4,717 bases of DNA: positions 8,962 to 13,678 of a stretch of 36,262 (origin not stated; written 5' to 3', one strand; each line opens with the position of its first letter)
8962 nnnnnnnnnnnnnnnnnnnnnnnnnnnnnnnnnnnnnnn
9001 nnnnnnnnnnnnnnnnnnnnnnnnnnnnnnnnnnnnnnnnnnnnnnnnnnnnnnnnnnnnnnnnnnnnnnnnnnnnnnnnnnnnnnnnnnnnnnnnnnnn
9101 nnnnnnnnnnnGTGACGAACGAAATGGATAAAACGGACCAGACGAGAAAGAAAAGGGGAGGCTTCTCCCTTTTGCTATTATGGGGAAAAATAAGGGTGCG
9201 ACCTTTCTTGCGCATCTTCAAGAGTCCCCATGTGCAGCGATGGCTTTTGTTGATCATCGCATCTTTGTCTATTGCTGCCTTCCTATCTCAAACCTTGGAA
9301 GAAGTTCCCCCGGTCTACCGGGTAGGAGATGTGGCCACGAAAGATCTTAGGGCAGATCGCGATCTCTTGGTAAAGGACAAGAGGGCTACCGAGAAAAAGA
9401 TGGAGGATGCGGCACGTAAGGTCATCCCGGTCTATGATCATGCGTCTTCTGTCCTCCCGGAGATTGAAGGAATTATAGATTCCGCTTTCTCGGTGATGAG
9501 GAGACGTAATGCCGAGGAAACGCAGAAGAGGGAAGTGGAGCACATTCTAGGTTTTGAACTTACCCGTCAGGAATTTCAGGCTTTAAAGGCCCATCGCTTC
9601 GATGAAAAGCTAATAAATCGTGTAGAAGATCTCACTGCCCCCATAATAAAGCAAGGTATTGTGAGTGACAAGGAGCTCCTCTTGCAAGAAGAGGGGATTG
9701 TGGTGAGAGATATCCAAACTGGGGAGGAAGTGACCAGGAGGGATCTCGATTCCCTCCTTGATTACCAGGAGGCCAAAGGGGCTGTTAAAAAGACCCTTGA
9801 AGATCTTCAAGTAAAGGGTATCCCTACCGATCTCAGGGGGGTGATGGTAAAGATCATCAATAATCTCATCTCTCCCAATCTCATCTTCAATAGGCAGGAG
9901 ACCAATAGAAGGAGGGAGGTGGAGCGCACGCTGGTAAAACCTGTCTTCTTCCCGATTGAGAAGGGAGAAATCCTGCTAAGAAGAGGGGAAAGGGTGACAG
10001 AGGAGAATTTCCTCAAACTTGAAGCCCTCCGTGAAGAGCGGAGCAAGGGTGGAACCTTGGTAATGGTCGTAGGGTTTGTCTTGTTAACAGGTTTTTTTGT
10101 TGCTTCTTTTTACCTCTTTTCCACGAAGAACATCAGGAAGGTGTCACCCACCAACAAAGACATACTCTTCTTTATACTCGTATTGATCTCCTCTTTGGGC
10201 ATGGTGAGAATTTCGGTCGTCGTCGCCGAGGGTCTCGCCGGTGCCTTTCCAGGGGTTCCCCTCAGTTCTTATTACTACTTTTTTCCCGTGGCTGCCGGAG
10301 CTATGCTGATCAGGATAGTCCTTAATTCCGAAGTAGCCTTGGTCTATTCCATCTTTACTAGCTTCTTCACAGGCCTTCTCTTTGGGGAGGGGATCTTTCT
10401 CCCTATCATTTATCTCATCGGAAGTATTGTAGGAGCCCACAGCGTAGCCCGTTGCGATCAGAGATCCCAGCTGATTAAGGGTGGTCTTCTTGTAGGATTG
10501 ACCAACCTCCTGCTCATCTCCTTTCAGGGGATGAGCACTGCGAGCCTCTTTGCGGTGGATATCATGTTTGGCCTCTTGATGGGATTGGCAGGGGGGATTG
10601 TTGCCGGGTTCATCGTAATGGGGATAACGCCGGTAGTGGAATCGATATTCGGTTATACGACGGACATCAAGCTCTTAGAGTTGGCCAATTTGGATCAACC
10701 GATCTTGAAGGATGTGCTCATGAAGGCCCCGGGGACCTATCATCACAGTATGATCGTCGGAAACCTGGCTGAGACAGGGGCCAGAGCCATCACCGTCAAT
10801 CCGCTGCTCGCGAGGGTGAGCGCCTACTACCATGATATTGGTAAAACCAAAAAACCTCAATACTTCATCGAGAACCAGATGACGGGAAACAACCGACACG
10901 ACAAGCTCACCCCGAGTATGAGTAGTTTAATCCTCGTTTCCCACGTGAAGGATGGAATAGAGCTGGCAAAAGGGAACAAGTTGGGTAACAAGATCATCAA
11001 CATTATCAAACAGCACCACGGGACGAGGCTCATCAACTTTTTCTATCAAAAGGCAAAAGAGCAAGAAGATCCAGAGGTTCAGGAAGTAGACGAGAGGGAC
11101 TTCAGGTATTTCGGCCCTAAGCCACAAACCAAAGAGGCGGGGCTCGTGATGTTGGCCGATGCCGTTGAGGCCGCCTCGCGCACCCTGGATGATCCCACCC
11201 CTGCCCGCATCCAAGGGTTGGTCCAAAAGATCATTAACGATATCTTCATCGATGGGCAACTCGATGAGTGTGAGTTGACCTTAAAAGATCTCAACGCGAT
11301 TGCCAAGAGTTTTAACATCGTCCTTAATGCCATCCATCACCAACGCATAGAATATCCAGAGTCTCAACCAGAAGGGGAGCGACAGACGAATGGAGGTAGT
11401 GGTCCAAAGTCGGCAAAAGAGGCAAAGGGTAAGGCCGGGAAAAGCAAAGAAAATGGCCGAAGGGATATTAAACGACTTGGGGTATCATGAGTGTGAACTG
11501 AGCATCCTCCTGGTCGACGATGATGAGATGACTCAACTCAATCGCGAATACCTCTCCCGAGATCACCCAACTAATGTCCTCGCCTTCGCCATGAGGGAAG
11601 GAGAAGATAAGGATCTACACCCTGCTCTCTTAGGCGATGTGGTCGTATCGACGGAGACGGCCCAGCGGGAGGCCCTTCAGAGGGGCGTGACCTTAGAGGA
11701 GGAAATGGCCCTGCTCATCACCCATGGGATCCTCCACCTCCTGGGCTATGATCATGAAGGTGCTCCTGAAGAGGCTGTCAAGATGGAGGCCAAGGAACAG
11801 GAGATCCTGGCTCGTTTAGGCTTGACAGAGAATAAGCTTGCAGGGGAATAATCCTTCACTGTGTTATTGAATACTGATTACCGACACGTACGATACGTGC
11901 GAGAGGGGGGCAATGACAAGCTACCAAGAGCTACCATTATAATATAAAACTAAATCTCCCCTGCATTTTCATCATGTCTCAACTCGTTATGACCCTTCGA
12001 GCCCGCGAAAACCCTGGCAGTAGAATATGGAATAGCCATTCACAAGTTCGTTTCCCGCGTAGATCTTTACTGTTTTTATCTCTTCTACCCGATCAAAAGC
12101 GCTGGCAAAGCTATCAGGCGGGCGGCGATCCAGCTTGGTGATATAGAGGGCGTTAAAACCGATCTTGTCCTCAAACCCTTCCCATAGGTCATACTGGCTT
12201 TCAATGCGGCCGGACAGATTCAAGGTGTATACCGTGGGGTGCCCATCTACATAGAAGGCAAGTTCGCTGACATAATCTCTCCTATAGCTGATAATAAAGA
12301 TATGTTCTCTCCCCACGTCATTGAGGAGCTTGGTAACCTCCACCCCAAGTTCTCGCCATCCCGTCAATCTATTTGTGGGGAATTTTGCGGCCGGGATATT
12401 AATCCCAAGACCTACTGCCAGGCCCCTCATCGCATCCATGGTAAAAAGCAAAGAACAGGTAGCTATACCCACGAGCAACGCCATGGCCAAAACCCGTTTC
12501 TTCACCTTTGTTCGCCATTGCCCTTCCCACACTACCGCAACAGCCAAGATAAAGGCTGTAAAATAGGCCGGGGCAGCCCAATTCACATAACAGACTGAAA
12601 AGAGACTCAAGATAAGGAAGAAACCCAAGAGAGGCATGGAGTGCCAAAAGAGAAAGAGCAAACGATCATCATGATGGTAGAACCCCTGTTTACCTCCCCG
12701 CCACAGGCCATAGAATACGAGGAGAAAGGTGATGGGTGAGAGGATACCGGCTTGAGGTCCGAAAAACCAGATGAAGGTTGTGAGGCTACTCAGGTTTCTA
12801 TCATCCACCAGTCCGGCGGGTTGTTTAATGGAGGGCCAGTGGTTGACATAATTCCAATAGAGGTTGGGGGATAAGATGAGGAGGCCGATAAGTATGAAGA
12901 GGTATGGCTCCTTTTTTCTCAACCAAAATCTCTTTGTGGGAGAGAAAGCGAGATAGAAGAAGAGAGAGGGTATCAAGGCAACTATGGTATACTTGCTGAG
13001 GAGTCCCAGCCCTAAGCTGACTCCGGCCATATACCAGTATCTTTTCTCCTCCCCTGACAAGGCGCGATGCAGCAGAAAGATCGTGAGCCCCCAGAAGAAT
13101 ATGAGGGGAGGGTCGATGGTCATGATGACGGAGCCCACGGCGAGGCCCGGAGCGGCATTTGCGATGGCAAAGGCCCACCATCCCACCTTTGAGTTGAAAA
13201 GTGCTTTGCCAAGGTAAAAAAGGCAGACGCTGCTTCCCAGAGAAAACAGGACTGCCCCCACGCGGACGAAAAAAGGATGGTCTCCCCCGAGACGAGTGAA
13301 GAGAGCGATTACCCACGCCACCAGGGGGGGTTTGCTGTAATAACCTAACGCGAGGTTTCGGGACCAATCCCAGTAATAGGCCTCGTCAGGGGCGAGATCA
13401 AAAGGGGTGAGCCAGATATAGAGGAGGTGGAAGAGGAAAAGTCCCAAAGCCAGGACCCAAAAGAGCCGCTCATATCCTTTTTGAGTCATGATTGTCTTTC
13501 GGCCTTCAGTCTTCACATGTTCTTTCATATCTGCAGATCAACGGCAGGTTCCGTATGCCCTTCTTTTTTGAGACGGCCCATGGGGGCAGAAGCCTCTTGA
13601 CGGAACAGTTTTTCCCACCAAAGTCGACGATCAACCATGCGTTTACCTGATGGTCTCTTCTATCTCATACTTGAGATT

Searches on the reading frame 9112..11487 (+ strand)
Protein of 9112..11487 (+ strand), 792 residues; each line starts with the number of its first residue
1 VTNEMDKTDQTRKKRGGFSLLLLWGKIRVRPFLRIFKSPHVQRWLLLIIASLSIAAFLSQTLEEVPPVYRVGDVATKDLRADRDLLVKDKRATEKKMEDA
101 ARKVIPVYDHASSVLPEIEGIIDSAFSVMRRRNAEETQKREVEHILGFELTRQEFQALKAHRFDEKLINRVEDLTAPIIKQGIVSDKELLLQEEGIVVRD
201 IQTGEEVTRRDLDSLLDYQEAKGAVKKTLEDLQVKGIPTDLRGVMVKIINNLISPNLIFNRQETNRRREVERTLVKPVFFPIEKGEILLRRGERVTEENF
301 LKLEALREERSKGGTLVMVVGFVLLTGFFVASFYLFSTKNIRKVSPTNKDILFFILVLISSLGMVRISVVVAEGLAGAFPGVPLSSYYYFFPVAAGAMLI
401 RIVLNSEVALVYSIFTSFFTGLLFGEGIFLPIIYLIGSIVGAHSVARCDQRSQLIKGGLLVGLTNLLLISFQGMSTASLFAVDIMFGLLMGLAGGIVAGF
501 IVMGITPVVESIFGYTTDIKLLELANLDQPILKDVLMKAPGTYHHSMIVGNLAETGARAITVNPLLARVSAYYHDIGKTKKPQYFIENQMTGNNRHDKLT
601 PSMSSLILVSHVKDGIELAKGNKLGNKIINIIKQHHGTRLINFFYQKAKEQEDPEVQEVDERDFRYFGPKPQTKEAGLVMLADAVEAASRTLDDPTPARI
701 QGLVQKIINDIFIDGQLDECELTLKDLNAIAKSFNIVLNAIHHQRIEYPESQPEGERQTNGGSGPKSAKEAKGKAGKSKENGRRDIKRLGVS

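Call 45: search_protein_families(library=pfam, proteins=[window:9112-11487:+])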
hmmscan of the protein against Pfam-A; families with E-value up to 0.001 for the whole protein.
window:9112-11487:+ (792 aa): 3 families
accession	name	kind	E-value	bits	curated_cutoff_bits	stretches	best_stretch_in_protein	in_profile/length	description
PF07697.16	7TMR-HDED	-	4.5e-41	141.7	27.6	1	70-307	1-221/224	7TM-HD extracellular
PF07698.17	7TM-7TMR_HD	-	9.1e-38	130.5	29.4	1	318-517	3-190/190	7TM receptor with intracellular HD hydrolase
PF01966.28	HD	-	2.5e-16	60.5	22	1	542-687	1-115/116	HD domain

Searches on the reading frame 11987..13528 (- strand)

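Call 45: search_protein_families(library=pfam, proteins=[window:11987-13528:-])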
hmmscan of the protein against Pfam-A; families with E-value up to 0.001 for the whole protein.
window:11987-13528:- (513 aa): 2 families
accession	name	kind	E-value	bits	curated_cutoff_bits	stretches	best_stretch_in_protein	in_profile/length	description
PF13231.12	PMT_2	-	8.7e-39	133.7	26.1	1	65-225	1-160/160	Dolichyl-phosphate-mannose-protein mannosyltransferase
PF02366.24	PMT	-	1.2e-09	38.6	22.7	1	63-221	59-229/245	Dolichyl-phosphate-mannose-protein mannosyltransferase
